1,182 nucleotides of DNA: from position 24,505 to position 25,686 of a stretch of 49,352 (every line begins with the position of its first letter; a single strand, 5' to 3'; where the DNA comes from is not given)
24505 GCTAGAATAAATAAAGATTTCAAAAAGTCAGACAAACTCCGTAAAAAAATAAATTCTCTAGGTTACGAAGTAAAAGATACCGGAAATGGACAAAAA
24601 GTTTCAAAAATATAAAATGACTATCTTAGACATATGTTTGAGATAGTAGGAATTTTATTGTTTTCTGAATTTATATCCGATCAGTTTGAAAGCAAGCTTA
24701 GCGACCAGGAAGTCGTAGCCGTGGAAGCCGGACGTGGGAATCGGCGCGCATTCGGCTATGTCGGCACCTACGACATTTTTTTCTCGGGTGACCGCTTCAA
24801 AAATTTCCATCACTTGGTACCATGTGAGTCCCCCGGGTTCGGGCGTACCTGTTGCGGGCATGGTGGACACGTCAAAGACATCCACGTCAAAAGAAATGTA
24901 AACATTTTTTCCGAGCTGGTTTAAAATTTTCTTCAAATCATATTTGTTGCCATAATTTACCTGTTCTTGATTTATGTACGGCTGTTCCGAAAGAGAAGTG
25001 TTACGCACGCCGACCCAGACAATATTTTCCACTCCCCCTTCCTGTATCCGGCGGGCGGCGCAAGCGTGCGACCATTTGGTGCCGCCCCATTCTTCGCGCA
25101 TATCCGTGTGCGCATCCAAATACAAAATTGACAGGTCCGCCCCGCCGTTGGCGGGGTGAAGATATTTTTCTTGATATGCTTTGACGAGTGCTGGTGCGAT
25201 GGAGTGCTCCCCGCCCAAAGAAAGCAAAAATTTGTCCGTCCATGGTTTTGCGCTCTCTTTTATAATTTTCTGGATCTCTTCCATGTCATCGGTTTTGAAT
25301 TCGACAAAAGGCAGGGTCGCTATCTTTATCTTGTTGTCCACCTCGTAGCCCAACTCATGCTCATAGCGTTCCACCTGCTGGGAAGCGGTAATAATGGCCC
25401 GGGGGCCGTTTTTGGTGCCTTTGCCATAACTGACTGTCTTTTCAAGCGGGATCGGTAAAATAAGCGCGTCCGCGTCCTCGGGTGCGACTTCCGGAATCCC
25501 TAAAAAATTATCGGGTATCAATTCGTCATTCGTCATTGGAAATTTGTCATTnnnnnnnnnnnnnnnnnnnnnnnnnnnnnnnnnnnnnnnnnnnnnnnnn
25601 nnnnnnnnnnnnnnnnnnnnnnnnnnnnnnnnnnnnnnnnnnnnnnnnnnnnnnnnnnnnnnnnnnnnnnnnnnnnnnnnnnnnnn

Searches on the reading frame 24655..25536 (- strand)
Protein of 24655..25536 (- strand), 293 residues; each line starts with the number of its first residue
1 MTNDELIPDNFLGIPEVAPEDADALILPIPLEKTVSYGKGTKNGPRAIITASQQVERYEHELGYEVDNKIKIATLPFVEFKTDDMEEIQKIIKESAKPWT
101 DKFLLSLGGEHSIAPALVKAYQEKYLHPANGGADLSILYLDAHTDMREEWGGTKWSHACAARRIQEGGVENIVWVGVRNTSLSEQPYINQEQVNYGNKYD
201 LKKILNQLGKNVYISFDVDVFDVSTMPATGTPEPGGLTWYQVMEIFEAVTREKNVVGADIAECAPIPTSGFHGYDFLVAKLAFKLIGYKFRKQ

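Call 48: search_protein_families(library=pfam, proteins=[window:24655-25536:-], max_evalue=0.001)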
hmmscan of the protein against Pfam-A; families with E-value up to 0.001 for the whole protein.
window:24655-25536:- (293 aa): 1 family
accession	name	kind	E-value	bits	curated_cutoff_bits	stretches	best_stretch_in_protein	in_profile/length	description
PF00491.26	Arginase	-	3.4e-55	187.9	22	1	23-283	2-275/280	Arginase family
